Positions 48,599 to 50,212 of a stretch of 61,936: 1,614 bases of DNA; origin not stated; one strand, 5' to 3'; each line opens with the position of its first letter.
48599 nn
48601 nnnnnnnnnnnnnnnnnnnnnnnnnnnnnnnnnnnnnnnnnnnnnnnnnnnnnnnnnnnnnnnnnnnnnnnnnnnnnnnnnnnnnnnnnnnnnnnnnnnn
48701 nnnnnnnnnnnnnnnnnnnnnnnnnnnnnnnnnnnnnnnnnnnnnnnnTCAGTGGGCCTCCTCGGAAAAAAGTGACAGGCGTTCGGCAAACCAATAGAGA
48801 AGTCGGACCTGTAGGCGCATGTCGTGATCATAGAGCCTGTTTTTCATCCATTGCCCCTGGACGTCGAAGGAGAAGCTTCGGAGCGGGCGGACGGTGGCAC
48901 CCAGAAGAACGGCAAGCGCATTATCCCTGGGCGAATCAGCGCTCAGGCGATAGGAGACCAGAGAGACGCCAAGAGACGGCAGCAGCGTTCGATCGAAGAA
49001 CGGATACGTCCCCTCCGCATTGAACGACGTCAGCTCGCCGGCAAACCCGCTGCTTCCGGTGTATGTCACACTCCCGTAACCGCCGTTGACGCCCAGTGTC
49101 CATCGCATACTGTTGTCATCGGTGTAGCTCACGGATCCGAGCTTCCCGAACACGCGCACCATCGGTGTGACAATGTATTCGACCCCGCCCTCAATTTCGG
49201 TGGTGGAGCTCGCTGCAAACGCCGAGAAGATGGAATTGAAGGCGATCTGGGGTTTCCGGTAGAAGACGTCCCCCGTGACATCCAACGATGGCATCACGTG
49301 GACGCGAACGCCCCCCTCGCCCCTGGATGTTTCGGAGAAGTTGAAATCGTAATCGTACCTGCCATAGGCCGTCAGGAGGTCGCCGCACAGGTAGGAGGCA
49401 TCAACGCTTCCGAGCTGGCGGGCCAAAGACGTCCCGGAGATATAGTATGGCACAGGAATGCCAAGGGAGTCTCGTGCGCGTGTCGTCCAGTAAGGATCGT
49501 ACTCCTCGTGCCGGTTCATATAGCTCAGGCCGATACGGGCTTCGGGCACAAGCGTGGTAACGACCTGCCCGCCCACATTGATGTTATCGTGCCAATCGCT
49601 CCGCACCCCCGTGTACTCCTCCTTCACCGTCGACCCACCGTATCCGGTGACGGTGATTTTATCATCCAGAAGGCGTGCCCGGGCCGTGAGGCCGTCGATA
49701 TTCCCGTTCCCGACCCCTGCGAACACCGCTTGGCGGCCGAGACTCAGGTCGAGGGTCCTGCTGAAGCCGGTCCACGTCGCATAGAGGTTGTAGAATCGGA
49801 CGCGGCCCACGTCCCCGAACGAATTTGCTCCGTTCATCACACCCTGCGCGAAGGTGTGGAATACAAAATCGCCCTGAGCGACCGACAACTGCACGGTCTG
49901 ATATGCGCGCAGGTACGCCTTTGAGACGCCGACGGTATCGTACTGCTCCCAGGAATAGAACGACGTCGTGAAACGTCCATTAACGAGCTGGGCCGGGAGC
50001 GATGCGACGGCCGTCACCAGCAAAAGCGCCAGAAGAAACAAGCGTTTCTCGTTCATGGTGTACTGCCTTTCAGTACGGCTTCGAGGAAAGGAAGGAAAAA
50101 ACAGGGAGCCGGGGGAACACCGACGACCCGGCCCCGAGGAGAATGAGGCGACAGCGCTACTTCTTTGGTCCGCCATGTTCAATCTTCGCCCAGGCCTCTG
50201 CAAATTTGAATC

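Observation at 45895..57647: One co-directional ~12-kb operon encodes a complete inner-membrane-to-outer-membrane multihaem electron conduit (58 haem motifs)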

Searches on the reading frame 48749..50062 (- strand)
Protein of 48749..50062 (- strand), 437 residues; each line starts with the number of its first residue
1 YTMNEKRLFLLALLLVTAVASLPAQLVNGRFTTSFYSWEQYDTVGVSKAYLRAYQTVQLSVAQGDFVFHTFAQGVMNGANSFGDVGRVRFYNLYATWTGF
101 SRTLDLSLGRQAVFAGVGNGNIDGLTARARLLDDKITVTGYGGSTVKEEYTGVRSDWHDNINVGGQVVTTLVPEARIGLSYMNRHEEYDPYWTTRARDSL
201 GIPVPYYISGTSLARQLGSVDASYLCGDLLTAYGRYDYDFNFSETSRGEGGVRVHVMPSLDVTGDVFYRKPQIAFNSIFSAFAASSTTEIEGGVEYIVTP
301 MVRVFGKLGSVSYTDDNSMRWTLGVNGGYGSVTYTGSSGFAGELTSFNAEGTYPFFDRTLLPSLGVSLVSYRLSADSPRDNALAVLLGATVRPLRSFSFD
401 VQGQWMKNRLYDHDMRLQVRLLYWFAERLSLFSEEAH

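Call 4: search_protein_families(library=pfam, proteins=[window:48749-50062:-], max_evalue=0.01)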
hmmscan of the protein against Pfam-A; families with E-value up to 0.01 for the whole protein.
window:48749-50062:- (437 aa): 0 families

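Call 5: search_protein_families(library=ncbifam, proteins=[window:48749-50062:-], max_evalue=0.01)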
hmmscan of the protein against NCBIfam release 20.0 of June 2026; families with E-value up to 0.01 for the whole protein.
window:48749-50062:- (437 aa): 0 families

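Call 9: find_homologous_proteins(query=window:48752-50056:-)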
Query seq(435 aa) (435 aa): 226 proteins with E <= 0.001 among 8000 candidates; the best 120 are listed.
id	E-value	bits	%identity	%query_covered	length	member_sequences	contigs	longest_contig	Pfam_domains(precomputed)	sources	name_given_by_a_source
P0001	1.6e-289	978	100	100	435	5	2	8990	-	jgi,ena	jgi:hypothetical protein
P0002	1.7e-287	971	100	100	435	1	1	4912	-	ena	-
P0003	6.8e-287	969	99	100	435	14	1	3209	-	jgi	jgi:hypothetical protein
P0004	1.6e-239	813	99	83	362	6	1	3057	-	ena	-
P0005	4.5e-200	683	68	98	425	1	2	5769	-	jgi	jgi:hypothetical protein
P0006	3.2e-199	680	67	100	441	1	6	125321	-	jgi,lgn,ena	-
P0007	2.3e-198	677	68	100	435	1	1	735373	-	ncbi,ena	-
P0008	1.7e-197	675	69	97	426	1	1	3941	-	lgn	-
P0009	1.4e-196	672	69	96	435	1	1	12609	-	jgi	jgi:hypothetical protein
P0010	3.9e-195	667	69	96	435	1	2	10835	-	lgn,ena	-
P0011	9.8e-195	666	67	96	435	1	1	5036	-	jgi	jgi:hypothetical protein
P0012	7.5e-194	663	67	96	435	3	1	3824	-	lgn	-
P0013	1.4e-193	662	67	95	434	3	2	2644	-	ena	-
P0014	3.5e-189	647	66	98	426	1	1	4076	-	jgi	-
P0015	1.7e-187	642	66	96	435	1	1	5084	-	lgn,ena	-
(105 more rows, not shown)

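Call 12: find_related_loci(query=A1, collection=genome_contigs, flank=10000)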
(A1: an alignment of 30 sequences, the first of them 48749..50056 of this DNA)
Query A1 (435 aa) in genome_contigs; peptide patterns used: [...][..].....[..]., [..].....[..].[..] (x = any residue, [..] = any of these).
264 stretches matched a pattern; 121 encode a relative of the query (tblastn E <= 1e-3); the best 80 are kept; 80 distinct loci.
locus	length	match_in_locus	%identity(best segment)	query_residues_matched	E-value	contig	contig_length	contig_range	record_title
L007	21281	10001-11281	69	9-435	0e+0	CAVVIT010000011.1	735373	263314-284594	MAG: Ignavibacteriota bacterium isolate MFD01476.bin.1.164 genome assembly, contig: contig_28933, whole genome shotgun s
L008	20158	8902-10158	65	22-435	0e+0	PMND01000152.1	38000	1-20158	MAG: Ignavibacteriae bacterium isolate fen_1259 73.20100900_E3D.21_contig_4138, whole genome shotgun sequence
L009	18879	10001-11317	62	4-435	0e+0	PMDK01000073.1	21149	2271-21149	MAG: Ignavibacteriae bacterium isolate fen_1286 73.20120700_E2X.266_contig_139630, whole genome shotgun sequence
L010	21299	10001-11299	59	1-433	2e-175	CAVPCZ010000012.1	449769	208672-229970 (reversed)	MAG: Ignavibacteriota bacterium isolate MFD00032.bin.2.15 genome assembly, contig: contig_24928, whole genome shotgun se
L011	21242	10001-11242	64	22-435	2e-174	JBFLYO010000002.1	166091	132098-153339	MAG: Bacteroidota bacterium isolate MAG087 MAG087_2, whole genome shotgun sequence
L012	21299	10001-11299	59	1-433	1e-173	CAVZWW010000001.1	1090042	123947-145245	MAG: uncultured Bacteroidetes bacterium isolate MFD04716.bin.1.116 genome assembly, contig: contig_11458, whole genome s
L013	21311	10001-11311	57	1-435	3e-167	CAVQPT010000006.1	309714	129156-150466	MAG: uncultured Bacteroidetes bacterium isolate MFD09964.bin.3.183 genome assembly, contig: contig_44402, whole genome s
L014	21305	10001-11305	57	1-435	2e-167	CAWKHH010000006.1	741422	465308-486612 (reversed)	MAG: Ignavibacteriota bacterium isolate MFD05942.bin.1.310 genome assembly, contig: contig_55350, whole genome shotgun s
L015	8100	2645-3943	58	1-433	2e-167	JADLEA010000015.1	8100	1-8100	MAG: Bacteroidetes bacterium isolate SJ300 c_000000042525, whole genome shotgun sequence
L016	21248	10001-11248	59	18-433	3e-166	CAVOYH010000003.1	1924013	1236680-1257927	MAG: uncultured Bacteroidetes bacterium isolate MFD09964.bin.2.229 genome assembly, contig: contig_3754, whole genome sh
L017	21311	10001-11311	60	3-433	7e-164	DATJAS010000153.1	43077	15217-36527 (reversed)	MAG TPA_asm: Bacteroidota bacterium isolate SMAG_U15333 k141_3200574, whole genome shotgun sequence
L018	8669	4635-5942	57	1-435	3e-159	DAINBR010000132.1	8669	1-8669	MAG TPA_asm: Bacteroidota bacterium isolate CTOTU25581 NODE_4444_length_8669_cov_3.980729, whole genome shotgun sequence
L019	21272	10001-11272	59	17-435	2e-159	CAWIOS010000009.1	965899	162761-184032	MAG: Ignavibacteriota bacterium isolate MFD01476.bin.1.169 genome assembly, contig: contig_13506, whole genome shotgun s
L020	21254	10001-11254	57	18-435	1e-159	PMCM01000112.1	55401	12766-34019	MAG: Ignavibacteriae bacterium isolate fen_1290 73.20120700_E3M.177_contig_85113, whole genome shotgun sequence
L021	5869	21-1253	55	20-433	4e-153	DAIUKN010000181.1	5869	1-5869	MAG TPA_asm: Bacteroidota bacterium isolate CTOTU26107 NODE_11365_length_5869_cov_3.432233, whole genome shotgun sequenc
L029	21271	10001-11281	43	1-426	9e-107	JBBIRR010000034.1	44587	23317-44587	MAG: Ignavibacteriales bacterium isolate ETS170220_bin_354 NODE_611_length_44587_cov_5.19879, whole genome shotgun seque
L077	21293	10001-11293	37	4-432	8e-81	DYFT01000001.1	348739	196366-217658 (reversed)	MAG TPA_asm: Ignavibacterium album isolate BE2011_53_18 Afr_mines_BE2011_3_length_348739_cov_7_590870, whole genome shot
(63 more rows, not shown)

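Call 22: predict_structure(alignment_id=A1)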
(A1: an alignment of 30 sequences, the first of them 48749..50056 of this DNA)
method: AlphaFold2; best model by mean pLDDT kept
length: 435 residues; sequences in the alignment: 30
mean_pLDDT: 79.1   pTM: 0.68
mean pLDDT of the five models: 79.1, 76.8, 76.6, 76.6, 68.0
residues with pLDDT >= 90: 144; 70-90: 183; 50-70: 79; < 50: 29
segments of 3 or more residues with pLDDT < 50: 79-82, 197-199, 271-282, 429-435
pLDDT, mean of each block of 10 residues (from residue 1): 76 61 74 79 72 83 80 63 58 79 86 85 91 93 66 70 95 95 74 51 60 89 92 92 91 92 83 38 72 93 90 78 91 74 85 91 88 76 92 90 79 87 68 36
secondary structure, 60 per line:
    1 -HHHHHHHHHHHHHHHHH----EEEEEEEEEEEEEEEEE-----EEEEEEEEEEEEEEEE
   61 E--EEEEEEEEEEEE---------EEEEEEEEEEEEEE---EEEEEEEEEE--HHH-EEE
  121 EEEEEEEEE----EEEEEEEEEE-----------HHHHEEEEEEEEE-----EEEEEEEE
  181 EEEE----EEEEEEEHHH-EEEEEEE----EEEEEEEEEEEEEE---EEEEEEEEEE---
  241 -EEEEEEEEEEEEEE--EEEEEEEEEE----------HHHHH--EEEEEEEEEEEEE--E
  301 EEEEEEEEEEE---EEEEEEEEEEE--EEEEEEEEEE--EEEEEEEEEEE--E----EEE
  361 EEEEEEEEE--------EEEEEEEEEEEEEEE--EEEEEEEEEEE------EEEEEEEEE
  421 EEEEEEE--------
elements in order: H2-18 E23-39 E45-61 E64-75 E85-98 E102-111 E118-129 E134-143 H155-158 E159-167 E173-184 E189-195 E200-206 E211-224 E228-237 E242-255 E258-267 H278-282 E285-297 E300-311 E315-325 E328-337 E340-350 E358-369 E378-392 E395-405 E412-427

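Call 26: fold_search(model_id=the predicted structure, library=pdb)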
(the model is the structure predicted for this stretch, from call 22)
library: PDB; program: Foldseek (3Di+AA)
matches with E <= 10: 993; with E <= 0.001: 333
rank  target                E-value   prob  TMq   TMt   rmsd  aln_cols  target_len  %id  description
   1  3rbh_A                6.7e-10  1.00  0.43  0.44  11.0       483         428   11  Structure of alginate export protein AlgE from Pseudomonas aeruginosa (released 2011-07-27)
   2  8bys_A                1.0e-09  1.00  0.36  0.46  11.8       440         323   13  Outer membrane attachment porin OmpM1 from Veillonella parvula, native (released 2023-11-08)
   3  9fy9_D                1.1e-09  1.00  0.51  0.35  13.9       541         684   10  Cryo-EM structure of the type 1 chaperone-usher pilus FimD-tip complex (FimDHGFC) - Conformer 1 (released 2025-06-04)
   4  8bym_A                1.6e-09  1.00  0.35  0.44  10.8       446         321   11  Outer membrane attachment porin OmpM1 from Veillonella parvula (released 2023-11-08)
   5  7vu2                  1.6e-09  1.00  0.41  0.41  16.1       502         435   10  Chitoporin from Serratia marcescens (released 2022-11-09)
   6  5ldv                  2.5e-09  1.00  0.39  0.41  11.9       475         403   10  Crystal Structures of MOMP from Campylobacter jejuni (released 2016-10-26)
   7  3rfz_E                2.9e-09  1.00  0.43  0.27  14.4       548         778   10  Crystal structure of the FimD usher bound to its cognate FimC:FimH substrate (released 2011-06-01)
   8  3rbh_B                3.1e-09  1.00  0.43  0.43  10.6       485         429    9  Structure of alginate export protein AlgE from Pseudomonas aeruginosa (released 2011-07-27)
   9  3rbh_D                3.4e-09  1.00  0.43  0.45  10.8       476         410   11  Structure of alginate export protein AlgE from Pseudomonas aeruginosa (released 2011-07-27)
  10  5ldt_A                3.4e-09  1.00  0.40  0.42  11.1       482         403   10  Crystal Structures of MOMP from Campylobacter jejuni (released 2016-10-26)
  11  2vqi_A                3.4e-09  1.00  0.42  0.39  13.4       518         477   11  Structure of the P pilus usher (PapC) translocation pore (released 2008-05-27)
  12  8byt_A                3.8e-09  1.00  0.38  0.51  10.1       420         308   12  Outer membrane attachment porin OmpM1 from Veillonella parvula, C3 symmetry (released 2023-11-08)
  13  8bys_B                4.1e-09  1.00  0.36  0.46  11.8       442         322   14  Outer membrane attachment porin OmpM1 from Veillonella parvula, native (released 2023-11-08)
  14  3rfz_B                5.2e-09  1.00  0.41  0.26  14.3       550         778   10  Crystal structure of the FimD usher bound to its cognate FimC:FimH substrate (released 2011-06-01)
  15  7vtz                  5.5e-09  1.00  0.41  0.41  16.3       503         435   10  Chitoporin from Escherichia coli (released 2022-11-09)
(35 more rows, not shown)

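Call 53: search_protein_families(library=pfam, proteins=[L029:3411-4151:+, L029:4118-4894:+, L029:4891-6105:+, L029:12383-13636:+, L029:15159-15926:+, L011:5305-7758:+, L011:7776-8462:+, L011:8462-9793:+], max_evalue=0.001)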
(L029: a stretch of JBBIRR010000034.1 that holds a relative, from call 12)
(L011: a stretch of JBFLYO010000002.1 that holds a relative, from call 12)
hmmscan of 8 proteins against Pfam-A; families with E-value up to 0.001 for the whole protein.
L029:3411-4151:+ (246 aa): 4 families
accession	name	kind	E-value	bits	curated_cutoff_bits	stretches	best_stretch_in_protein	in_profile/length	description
PF14522.11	Cytochrome_C7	-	3.3e-12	46.5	24.8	2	176-238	13-66/67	Cytochrome c7 and related cytochrome c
PF14537.11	Cytochrom_c3_2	-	1.8e-10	41.6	25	1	58-117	2-65/79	Cytochrome c3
PF09699.15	Paired_CXXCH_1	-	5.3e-10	39.3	20.6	0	83-117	8-37/41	Doubled CXXCH motif (Paired_CXXCH_1)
PF22113.1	Mtrc-MtrF_II-IV_dom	-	1.1e-05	25.4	30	0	61-185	6-129/176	Outer membrane cytochrome MtrC/MtrF-like, domains II/IV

L029:4118-4894:+ (258 aa): 14 families
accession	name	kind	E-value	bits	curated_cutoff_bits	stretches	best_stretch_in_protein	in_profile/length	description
PF13247.11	Fer4_11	-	5e-29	100.9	26.2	1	124-218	3-99/100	4Fe-4S dicluster domain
PF12838.12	Fer4_7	-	8.9e-16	58.5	27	2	61-147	1-52/52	4Fe-4S dicluster domain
PF13237.11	Fer4_10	-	1.5e-15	57.3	25.5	3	127-174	5-53/53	4Fe-4S dicluster domain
PF00037.32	Fer4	-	1.3e-14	53.8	21.1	2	158-178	3-23/24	4Fe-4S binding domain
PF12837.12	Fer4_6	-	4.3e-14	52.1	25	2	155-177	1-23/24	4Fe-4S binding domain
PF13187.11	Fer4_9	-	7.6e-13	48.7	27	2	162-213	1-51/52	4Fe-4S dicluster domain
PF12797.12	Fer4_2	-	1e-11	44.4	24.5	2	155-175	2-22/22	4Fe-4S binding domain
PF25160.1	LdpA_Fe-S-bd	-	5e-10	39.4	27.6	1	133-176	4-41/49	LdpA Fe-S cluster-binding domain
PF12798.12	Fer4_3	-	5.5e-10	39.7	27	0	163-177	1-15/15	4Fe-4S binding domain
PF13484.11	Fer4_16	-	2e-08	35.3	30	0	162-181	1-20/66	4Fe-4S double cluster binding domain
PF13183.11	Fer4_8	-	2.9e-08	34.5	27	1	58-146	1-67/68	4Fe-4S dicluster domain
PF13534.11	Fer4_17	-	1.2e-06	29.4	22.2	0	61-73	45-57/61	4Fe-4S dicluster domain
PF14697.11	Fer4_21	-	1.3e-06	28.8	35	1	57-75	3-21/59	4Fe-4S dicluster domain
PF12800.12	Fer4_4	-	6.5e-06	26.5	24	0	60-73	2-15/17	4Fe-4S binding domain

L029:4891-6105:+ (404 aa): 1 family
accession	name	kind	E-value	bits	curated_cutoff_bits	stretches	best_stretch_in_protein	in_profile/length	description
PF03916.19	NrfD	-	4.5e-42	145.2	25.8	1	25-347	8-311/313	Polysulphide reductase, NrfD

L029:12383-13636:+ (417 aa): 4 families
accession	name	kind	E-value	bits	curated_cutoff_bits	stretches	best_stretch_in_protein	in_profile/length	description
PF22113.1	Mtrc-MtrF_II-IV_dom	-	8.8e-07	29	30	1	84-207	30-167/176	Outer membrane cytochrome MtrC/MtrF-like, domains II/IV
PF14522.11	Cytochrome_C7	-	1.8e-06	28.1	24.8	0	119-204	11-67/67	Cytochrome c7 and related cytochrome c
PF09699.15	Paired_CXXCH_1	-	6.8e-05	22.9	20.6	0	156-166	7-18/41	Doubled CXXCH motif (Paired_CXXCH_1)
PF13442.11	Cytochrome_CBB3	-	0.00067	20.4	27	0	157-184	14-42/68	Cytochrome C oxidase, cbb3-type, subunit III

L029:15159-15926:+ (255 aa): 1 family
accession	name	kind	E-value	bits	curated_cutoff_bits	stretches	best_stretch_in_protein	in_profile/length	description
PF03544.19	TonB_C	-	1e-16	61.6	24.6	1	174-247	3-77/79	Gram-negative bacterial TonB protein C-terminal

L011:5305-7758:+ (817 aa): 3 families
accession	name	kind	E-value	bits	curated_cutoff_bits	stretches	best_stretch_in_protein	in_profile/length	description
PF00384.28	Molybdopterin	-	6.8e-35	121.2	24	1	108-536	5-352/353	Molybdopterin oxidoreductase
PF01568.27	Molydop_binding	-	2.4e-17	63.4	26.8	1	721-809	29-109/110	Molydopterin dinucleotide binding domain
PF04879.21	Molybdop_Fe4S4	-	1e-09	38.7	22.7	1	48-100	2-54/55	Molybdopterin oxidoreductase Fe4S4 domain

L011:7776-8462:+ (228 aa): 14 families
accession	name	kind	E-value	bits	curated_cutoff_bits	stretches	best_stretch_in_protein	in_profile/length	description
PF13247.11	Fer4_11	-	7.6e-14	52.2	26.2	1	64-122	6-66/100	4Fe-4S dicluster domain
PF12838.12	Fer4_7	-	1.2e-13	51.8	27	1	12-84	1-52/52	4Fe-4S dicluster domain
PF13187.11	Fer4_9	-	1.6e-13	50.9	27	2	12-84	1-51/52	4Fe-4S dicluster domain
PF13237.11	Fer4_10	-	3.7e-13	49.6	25.5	2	62-111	3-53/53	4Fe-4S dicluster domain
PF12837.12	Fer4_6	-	1.1e-11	44.5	25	2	6-24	2-20/24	4Fe-4S binding domain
PF00037.32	Fer4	-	7.3e-11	41.9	21.1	2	7-23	2-18/24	4Fe-4S binding domain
PF12797.12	Fer4_2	-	4.5e-10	39.2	24.5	2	4-24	1-21/22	4Fe-4S binding domain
PF13183.11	Fer4_8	-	5.3e-08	33.7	27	1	10-83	2-67/68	4Fe-4S dicluster domain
PF25160.1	LdpA_Fe-S-bd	-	7.7e-08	32.4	27.6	0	74-113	7-41/49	LdpA Fe-S cluster-binding domain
PF13484.11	Fer4_16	-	2.8e-07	31.7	30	0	12-82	1-65/66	4Fe-4S double cluster binding domain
PF13534.11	Fer4_17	-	1.1e-06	29.6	22.2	1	99-150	1-49/61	4Fe-4S dicluster domain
PF12798.12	Fer4_3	-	2.9e-05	25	27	0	13-25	1-13/15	4Fe-4S binding domain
PF14697.11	Fer4_21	-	4.4e-05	24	35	0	7-34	2-29/59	4Fe-4S dicluster domain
PF12800.12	Fer4_4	-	0.00037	21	24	0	11-24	2-15/17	4Fe-4S binding domain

L011:8462-9793:+ (443 aa): 1 family
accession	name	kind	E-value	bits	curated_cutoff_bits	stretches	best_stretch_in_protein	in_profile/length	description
PF03916.19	NrfD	-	3.3e-36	125.9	25.8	1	54-372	2-309/313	Polysulphide reductase, NrfD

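Call 73: list_cluster_members(proteins=[L077:11298-12530:+, L077:9998-11287:+, L077:9038-9589:+])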
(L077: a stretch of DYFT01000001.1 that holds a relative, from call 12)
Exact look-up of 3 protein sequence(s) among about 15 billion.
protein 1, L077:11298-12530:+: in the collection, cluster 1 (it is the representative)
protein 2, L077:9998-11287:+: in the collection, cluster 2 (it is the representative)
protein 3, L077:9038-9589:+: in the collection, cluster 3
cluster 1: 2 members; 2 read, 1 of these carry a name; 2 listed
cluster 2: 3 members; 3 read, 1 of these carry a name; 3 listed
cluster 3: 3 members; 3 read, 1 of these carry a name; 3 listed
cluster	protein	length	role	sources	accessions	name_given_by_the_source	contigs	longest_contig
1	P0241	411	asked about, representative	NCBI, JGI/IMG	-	-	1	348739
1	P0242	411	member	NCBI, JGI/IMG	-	hypothetical protein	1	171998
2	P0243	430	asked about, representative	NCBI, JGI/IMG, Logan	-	-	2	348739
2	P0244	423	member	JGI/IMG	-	hypothetical protein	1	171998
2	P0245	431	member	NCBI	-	-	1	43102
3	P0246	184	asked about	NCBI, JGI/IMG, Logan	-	-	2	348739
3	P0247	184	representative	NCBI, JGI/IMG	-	uncharacterized protein YktA (UPF0223 family)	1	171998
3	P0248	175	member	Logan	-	-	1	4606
